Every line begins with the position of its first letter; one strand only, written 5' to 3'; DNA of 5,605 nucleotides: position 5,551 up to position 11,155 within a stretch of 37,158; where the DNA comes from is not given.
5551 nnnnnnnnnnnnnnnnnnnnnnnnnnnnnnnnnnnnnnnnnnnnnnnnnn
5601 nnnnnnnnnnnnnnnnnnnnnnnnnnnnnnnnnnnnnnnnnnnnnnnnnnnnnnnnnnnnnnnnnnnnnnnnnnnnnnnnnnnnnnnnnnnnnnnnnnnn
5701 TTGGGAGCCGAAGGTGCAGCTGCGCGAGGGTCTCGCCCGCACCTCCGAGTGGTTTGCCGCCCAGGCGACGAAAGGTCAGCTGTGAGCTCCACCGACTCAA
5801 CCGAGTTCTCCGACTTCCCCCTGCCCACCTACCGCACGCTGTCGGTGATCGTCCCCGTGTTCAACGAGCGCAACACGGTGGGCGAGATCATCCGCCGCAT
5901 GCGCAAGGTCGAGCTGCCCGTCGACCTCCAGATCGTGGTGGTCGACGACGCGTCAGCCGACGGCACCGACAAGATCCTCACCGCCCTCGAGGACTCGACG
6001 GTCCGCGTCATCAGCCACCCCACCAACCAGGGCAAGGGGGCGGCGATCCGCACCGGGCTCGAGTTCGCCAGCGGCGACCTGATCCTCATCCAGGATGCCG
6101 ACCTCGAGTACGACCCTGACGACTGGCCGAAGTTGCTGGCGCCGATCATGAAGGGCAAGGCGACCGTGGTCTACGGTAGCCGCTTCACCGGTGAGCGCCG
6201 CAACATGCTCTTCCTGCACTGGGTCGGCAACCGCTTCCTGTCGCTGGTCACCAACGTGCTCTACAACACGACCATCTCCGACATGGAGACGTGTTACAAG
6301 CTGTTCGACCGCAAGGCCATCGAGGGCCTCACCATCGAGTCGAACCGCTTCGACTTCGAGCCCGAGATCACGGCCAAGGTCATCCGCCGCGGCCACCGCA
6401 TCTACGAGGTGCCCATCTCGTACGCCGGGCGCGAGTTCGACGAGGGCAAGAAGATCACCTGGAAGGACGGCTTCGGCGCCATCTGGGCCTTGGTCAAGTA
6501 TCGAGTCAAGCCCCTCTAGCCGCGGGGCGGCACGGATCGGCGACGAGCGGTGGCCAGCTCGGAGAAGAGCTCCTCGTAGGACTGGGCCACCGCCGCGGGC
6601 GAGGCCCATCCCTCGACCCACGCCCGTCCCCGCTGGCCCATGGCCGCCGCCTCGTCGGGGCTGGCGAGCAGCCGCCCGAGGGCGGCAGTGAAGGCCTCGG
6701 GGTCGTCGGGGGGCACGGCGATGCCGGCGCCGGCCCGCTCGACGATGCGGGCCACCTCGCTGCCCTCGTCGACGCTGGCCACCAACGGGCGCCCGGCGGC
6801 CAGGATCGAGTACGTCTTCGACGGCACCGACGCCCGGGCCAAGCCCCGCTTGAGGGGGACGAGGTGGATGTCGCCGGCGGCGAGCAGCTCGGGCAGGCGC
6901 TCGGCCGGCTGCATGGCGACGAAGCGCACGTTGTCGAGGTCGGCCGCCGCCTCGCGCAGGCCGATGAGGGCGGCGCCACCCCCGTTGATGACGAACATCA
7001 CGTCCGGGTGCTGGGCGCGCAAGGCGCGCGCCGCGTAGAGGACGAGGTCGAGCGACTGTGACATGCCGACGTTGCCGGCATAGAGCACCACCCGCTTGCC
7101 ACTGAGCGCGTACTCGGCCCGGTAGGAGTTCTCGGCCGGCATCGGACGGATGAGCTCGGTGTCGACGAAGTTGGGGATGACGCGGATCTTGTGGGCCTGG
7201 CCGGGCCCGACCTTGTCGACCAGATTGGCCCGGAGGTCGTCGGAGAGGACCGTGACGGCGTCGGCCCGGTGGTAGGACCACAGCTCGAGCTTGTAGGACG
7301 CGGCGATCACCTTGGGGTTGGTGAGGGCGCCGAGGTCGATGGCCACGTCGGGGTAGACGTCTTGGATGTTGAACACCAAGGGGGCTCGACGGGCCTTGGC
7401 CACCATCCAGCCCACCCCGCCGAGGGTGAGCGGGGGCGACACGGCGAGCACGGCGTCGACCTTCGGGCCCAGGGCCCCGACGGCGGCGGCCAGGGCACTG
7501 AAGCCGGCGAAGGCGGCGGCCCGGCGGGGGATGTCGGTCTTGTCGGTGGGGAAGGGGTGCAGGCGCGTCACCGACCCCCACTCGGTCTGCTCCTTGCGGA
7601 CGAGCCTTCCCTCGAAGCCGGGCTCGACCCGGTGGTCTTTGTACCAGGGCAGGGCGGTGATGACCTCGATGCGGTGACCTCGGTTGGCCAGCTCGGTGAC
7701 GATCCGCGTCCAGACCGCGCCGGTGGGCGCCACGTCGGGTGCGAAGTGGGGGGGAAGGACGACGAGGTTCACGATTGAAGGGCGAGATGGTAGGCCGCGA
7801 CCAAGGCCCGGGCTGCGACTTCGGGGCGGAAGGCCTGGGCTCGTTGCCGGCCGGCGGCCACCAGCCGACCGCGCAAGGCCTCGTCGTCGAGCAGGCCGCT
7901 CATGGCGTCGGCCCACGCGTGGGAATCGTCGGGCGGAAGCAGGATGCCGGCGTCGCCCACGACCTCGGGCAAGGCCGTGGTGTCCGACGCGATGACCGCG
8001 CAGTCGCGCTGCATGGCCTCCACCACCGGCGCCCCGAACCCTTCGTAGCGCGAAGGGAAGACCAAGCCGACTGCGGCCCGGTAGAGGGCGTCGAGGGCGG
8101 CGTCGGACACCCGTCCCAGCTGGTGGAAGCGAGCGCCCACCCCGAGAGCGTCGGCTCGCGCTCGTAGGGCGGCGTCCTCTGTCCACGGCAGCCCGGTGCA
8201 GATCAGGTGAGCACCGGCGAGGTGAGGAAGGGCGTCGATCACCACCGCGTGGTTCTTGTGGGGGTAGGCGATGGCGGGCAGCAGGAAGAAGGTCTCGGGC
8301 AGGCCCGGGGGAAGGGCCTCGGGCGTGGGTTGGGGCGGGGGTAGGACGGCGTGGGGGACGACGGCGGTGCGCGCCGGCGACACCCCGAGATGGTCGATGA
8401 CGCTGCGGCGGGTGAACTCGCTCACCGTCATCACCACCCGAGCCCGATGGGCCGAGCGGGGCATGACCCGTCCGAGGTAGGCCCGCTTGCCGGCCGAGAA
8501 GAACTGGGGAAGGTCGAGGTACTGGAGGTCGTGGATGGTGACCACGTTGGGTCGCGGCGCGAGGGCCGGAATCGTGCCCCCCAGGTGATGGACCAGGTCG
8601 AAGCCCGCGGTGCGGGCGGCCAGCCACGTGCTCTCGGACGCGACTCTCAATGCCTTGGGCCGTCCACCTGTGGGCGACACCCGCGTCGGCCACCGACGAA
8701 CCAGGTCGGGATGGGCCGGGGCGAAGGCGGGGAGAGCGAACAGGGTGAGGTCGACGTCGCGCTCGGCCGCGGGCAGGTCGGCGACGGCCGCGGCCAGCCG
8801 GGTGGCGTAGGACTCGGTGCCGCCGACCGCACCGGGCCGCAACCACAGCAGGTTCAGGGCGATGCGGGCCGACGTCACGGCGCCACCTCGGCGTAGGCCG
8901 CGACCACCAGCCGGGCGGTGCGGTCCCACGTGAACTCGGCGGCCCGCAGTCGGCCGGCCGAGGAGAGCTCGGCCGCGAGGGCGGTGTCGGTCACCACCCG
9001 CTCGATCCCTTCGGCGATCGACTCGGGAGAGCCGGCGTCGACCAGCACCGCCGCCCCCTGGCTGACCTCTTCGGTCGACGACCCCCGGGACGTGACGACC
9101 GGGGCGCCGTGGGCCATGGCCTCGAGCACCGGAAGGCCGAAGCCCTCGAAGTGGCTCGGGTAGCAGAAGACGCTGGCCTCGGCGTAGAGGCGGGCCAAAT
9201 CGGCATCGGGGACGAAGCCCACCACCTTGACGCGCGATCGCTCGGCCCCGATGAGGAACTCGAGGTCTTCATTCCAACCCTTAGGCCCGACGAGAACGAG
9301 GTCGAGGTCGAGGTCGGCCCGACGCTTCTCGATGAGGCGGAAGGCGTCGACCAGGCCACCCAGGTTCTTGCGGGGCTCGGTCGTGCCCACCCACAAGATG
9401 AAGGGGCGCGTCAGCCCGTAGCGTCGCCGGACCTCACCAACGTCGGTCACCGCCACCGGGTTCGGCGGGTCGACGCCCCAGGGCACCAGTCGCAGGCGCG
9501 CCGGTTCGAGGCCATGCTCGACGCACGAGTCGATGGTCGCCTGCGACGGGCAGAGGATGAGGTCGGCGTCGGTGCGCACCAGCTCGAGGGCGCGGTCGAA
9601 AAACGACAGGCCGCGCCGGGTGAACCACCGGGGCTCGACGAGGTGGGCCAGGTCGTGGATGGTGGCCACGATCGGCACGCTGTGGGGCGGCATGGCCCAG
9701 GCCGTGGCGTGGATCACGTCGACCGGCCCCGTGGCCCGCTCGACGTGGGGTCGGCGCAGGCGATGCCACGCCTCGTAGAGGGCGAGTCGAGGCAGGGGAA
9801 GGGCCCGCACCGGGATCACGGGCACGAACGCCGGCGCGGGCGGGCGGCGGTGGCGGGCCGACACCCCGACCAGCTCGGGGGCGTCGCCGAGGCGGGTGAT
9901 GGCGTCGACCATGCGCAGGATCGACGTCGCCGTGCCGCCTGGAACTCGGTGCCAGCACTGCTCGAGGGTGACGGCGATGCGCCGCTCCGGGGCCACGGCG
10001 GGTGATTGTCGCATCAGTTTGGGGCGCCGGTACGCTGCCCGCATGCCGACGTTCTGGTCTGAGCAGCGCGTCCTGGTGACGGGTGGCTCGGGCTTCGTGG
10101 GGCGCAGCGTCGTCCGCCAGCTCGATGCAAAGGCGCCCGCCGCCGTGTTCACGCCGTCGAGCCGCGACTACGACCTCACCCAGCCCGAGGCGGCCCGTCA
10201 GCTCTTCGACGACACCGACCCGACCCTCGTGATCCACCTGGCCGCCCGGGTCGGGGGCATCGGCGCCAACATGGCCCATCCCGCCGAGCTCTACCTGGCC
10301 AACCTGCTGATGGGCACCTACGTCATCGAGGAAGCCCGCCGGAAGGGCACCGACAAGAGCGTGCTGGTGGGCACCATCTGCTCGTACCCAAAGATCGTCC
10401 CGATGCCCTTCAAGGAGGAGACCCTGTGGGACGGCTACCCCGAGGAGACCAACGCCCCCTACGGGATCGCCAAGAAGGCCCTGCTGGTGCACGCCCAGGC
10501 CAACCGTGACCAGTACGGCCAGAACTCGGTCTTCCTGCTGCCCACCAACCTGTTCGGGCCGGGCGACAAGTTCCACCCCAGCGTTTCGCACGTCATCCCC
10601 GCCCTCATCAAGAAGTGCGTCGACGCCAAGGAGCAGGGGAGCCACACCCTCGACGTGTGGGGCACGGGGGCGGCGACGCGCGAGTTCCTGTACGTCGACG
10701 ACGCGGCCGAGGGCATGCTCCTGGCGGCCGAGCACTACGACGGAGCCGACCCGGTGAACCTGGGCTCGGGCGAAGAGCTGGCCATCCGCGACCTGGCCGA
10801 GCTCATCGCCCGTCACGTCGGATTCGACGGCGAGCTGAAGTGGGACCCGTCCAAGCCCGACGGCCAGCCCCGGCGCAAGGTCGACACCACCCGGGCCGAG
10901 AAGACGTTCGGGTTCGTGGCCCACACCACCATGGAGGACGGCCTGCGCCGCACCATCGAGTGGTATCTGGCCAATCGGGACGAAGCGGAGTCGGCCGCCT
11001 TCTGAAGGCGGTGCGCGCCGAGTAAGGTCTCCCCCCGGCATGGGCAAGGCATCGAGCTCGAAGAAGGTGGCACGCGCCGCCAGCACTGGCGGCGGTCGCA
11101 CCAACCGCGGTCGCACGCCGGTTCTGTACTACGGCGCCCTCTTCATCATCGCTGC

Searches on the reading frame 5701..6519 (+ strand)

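Call 31: search_protein_families(library=pfam, proteins=[window:5701-6519:+], max_evalue=0.0001)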
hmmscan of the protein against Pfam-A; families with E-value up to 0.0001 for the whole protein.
window:5701-6519:+ (272 aa): 3 families
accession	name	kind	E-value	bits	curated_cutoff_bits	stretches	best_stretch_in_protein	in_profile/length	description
PF00535.33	Glycos_transf_2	-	1e-32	113.8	23.3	1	48-208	1-165/168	Glycosyl transferase family 2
PF13641.12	Glyco_tranf_2_3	-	1e-05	26.1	27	1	47-168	3-130/230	Glycosyltransferase like family 2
PF10111.15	Glyco_tranf_2_2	-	1.5e-05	25.1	27.3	1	48-147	1-104/276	Glycosyltransferase like family 2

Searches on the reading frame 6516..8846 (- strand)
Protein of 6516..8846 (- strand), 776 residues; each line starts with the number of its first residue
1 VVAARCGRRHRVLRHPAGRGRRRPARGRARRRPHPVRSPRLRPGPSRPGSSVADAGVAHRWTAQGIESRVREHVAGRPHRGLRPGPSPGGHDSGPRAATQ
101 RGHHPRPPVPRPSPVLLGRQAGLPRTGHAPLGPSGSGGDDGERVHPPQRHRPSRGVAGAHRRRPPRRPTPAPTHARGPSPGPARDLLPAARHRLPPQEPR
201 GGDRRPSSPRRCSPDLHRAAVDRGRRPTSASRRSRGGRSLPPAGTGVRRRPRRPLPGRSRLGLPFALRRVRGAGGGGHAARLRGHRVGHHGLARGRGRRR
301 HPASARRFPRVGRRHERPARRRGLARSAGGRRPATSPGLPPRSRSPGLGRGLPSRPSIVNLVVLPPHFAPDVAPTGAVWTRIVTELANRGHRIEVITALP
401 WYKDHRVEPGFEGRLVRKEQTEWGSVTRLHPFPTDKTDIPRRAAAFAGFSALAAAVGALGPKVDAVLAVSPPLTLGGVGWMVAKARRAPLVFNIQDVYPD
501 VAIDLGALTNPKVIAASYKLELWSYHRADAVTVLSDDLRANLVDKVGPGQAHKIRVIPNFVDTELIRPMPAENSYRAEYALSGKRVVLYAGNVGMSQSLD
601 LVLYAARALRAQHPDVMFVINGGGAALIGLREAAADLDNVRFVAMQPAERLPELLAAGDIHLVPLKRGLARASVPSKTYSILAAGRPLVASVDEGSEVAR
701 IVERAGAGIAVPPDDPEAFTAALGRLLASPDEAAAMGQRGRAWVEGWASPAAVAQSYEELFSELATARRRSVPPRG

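Call 31: search_protein_families(library=pfam, proteins=[window:6516-8846:-], max_evalue=0.0001)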
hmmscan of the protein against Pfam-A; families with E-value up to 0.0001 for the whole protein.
window:6516-8846:- (776 aa): 4 families
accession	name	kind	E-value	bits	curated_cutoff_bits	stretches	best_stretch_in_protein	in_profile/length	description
PF13692.12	Glyco_trans_1_4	-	1.1e-15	58.6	27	1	585-728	2-141/142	Glycosyl transferases group 1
PF00534.26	Glycos_transf_1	-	1.7e-15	57.5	26.4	1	577-743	7-172/172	Glycosyl transferases group 1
PF13439.12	Glyco_transf_4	-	2.8e-13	50.7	28.5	1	378-564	7-169/170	Glycosyltransferase Family 4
PF13524.12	Glyco_trans_1_2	-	3.1e-06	27.6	25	1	611-754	10-139/144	Glycosyl transferase-like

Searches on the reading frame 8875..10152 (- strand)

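Call 31: search_protein_families(library=pfam, proteins=[window:8875-10152:-], max_evalue=0.0001)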
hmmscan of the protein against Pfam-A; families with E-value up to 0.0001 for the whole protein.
window:8875-10152:- (425 aa): 6 families
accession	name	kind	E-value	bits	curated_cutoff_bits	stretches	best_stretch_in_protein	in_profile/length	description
PF00534.26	Glycos_transf_1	-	2.3e-30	105.8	26.4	1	248-402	14-171/172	Glycosyl transferases group 1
PF13692.12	Glyco_trans_1_4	-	6.2e-29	101.5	27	1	250-389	2-142/142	Glycosyl transferases group 1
PF13439.12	Glyco_transf_4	-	4e-15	56.7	28.5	1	71-229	1-168/170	Glycosyltransferase Family 4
PF20706.3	GT4-conflict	-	1.1e-13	51.4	26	1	242-414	190-383/385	Family 4 Glycosyltransferase in conflict systems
PF13524.12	Glyco_trans_1_2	-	2.7e-12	47.3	25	1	273-414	5-140/144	Glycosyl transferase-like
PF13579.12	Glyco_trans_4_4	-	4.1e-09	37.4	29.7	1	72-226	1-158/158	Glycosyl transferase 4-like domain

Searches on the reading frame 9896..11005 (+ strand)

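Call 31: search_protein_families(library=pfam, proteins=[window:9896-11005:+], max_evalue=0.0001)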
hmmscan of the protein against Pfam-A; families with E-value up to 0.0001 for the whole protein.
window:9896-11005:+ (369 aa): 4 families
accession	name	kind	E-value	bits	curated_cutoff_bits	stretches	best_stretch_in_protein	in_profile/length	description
PF01370.27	Epimerase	-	1.5e-51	175.5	20.9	1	59-290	1-240/240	NAD dependent epimerase/dehydratase family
PF16363.11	GDP_Man_Dehyd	-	3.5e-22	79.7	27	1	92-352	59-331/332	GDP-mannose 4,6 dehydratase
PF04321.23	RmlD_sub_bind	-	3.8e-09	36.5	27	1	58-148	2-90/287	RmlD substrate binding domain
PF02719.21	Polysacc_synt_2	-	6.4e-05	22.7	20.2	0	59-94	1-36/293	Polysaccharide biosynthesis protein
